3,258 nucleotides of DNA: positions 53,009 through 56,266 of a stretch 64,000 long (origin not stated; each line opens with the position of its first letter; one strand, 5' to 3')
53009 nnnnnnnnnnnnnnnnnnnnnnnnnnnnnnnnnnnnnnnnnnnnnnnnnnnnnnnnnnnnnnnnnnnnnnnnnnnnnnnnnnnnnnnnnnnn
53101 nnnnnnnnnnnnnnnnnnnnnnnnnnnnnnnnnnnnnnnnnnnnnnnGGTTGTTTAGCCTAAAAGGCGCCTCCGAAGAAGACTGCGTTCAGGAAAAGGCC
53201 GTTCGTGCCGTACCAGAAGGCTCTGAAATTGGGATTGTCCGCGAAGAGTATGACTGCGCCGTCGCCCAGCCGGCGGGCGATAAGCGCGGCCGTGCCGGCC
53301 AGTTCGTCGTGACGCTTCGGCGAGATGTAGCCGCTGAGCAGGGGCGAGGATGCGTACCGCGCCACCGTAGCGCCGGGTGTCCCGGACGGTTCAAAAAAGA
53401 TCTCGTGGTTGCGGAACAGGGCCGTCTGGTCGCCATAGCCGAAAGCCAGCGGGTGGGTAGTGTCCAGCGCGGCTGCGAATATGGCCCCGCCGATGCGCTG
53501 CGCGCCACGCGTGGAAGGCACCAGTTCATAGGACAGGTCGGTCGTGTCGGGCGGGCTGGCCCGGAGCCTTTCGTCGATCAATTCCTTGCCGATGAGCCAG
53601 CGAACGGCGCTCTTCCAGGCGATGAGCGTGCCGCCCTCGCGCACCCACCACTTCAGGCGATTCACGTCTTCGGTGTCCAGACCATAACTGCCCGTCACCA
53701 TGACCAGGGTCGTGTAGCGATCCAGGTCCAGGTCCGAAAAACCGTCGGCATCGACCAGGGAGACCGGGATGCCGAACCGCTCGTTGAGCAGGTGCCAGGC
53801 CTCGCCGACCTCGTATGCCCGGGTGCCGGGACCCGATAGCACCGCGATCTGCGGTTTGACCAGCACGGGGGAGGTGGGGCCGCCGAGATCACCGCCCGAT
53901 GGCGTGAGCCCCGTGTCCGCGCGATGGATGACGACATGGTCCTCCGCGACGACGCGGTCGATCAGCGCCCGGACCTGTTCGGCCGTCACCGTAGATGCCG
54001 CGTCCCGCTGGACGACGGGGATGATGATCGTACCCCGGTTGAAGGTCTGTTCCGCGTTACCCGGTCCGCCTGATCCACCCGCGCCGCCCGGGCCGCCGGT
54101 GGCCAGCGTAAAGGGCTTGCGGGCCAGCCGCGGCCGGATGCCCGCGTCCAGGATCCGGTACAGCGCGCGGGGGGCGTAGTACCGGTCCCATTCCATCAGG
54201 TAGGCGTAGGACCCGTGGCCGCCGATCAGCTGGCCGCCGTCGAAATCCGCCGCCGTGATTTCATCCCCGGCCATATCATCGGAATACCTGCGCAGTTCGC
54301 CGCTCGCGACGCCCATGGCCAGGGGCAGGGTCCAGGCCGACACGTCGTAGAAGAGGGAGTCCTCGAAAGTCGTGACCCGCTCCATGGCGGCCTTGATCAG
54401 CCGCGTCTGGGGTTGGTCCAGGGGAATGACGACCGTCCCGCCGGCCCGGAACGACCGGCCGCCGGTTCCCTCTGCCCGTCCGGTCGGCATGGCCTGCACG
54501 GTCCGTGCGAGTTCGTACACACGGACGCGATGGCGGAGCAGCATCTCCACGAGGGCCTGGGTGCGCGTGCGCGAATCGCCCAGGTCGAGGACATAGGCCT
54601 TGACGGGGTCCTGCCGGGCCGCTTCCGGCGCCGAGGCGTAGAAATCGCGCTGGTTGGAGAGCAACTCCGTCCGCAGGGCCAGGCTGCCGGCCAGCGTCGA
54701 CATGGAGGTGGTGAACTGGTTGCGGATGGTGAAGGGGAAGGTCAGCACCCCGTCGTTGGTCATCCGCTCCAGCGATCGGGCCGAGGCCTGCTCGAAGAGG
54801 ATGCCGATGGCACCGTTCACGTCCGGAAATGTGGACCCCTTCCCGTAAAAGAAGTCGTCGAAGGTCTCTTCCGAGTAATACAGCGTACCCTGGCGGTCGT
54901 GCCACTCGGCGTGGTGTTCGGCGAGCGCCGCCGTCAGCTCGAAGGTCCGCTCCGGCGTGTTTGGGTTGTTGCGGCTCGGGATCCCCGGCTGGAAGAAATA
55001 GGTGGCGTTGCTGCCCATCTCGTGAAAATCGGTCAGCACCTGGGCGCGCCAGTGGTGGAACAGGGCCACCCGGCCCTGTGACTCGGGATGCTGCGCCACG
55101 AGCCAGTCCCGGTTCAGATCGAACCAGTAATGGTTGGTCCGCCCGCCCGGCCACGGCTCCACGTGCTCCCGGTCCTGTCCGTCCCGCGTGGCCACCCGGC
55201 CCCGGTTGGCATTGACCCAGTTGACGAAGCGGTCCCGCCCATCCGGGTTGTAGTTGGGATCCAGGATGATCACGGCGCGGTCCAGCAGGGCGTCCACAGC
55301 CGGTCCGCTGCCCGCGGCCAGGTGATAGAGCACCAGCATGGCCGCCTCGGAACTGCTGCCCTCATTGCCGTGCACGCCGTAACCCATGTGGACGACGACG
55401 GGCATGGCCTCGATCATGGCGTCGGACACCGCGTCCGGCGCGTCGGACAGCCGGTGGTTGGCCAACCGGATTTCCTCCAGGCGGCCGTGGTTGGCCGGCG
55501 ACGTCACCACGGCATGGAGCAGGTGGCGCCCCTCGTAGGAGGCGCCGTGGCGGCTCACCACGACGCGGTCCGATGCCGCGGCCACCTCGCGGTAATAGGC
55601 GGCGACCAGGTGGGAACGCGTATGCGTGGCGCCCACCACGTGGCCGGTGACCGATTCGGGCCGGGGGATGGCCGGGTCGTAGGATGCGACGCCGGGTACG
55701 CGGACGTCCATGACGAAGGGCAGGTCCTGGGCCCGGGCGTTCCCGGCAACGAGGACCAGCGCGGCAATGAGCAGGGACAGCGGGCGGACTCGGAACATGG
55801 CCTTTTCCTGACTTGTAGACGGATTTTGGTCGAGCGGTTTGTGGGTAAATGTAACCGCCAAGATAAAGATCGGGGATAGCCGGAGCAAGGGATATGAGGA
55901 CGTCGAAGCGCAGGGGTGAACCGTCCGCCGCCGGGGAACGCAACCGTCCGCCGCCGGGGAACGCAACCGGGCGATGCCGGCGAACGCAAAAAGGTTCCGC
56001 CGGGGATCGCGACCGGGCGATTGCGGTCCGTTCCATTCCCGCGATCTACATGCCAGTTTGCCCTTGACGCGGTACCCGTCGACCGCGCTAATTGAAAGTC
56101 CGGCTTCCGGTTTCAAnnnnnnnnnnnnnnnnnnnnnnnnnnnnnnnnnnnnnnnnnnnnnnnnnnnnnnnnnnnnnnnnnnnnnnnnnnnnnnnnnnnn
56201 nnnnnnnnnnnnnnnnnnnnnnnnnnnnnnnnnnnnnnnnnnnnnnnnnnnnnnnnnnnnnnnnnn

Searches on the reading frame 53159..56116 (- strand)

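Call 59: search_protein_families(library=pfam, proteins=[window:53159-56116:-], max_evalue=0.00001)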
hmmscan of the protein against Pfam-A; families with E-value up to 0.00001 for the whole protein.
window:53159-56116:- (985 aa): 2 families
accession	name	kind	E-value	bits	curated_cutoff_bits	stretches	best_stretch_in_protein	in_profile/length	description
PF00246.29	Peptidase_M14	-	2.9e-14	53.8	21.6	1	173-407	3-222/286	Zinc carboxypeptidase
PF14258.12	DUF4350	-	8.8e-07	29.8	30.4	0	775-850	13-76/181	Domain of unknown function (DUF4350)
